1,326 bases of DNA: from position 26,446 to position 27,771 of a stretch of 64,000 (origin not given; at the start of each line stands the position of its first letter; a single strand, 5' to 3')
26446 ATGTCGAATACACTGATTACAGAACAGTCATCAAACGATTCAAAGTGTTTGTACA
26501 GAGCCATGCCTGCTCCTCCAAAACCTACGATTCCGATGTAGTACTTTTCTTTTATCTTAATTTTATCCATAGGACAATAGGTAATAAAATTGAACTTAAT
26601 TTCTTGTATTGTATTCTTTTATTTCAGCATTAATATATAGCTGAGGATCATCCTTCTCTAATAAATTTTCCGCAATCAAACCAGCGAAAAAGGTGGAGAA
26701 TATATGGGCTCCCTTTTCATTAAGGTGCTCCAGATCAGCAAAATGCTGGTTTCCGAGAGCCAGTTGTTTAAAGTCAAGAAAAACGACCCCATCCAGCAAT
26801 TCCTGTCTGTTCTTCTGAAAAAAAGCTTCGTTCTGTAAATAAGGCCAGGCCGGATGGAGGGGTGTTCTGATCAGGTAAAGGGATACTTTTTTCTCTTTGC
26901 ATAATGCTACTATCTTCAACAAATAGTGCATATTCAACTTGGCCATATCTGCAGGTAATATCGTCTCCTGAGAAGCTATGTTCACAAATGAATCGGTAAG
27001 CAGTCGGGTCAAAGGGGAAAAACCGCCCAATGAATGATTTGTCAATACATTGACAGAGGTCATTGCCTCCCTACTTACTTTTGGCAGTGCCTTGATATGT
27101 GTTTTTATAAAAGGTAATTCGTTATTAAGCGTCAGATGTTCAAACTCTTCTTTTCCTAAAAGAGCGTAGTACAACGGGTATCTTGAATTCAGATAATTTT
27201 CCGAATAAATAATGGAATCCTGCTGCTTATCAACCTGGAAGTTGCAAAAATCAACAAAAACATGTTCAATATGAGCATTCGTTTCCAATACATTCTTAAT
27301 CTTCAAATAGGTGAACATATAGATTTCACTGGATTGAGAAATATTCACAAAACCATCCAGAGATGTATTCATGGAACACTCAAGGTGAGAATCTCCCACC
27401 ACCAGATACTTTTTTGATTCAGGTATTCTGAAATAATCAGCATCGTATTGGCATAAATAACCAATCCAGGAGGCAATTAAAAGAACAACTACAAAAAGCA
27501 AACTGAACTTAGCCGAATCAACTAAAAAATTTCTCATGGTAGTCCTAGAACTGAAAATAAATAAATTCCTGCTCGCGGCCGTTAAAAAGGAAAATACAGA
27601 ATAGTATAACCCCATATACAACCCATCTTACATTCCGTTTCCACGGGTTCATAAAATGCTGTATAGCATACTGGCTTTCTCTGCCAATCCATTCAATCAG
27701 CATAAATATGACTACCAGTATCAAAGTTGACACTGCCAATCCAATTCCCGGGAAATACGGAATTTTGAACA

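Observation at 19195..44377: Two paralogous WbpB/WbpD/WbpE-like sets for 2,3-diacetamido-2,3-dideoxy-hexuronic acid, differing in GC content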

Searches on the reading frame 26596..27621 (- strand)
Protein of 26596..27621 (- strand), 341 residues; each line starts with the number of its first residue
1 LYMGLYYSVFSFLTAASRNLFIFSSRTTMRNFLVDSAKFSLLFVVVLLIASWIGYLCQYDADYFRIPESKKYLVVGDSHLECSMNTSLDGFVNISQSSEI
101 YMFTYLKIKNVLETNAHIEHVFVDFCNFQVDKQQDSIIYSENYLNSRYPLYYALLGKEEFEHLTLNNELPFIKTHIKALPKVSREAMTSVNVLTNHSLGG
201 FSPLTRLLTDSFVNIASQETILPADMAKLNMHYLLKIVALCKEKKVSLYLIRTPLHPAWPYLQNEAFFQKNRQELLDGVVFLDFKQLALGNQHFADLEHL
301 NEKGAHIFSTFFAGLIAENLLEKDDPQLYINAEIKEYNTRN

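Call 14: search_protein_families(library=ncbifam, proteins=[window:26596-27621:-], max_evalue=1e-15)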
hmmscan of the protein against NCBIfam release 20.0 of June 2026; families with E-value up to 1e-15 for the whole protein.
window:26596-27621:- (341 aa): 0 families

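Call 15: search_protein_families(library=pfam, proteins=[window:26596-27621:-], max_evalue=0.00001)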
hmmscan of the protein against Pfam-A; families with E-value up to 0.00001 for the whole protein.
window:26596-27621:- (341 aa): 0 families

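Call 55: search_protein_families(library=ncbifam, proteins=[window:26596-27621:-], max_evalue=0.001)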
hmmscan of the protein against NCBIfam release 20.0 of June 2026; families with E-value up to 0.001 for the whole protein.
window:26596-27621:- (341 aa): 0 families

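Call 56: search_protein_families(library=pfam, proteins=[window:26596-27621:-], max_evalue=0.01)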
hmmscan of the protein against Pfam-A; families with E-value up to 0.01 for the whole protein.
window:26596-27621:- (341 aa): 0 families
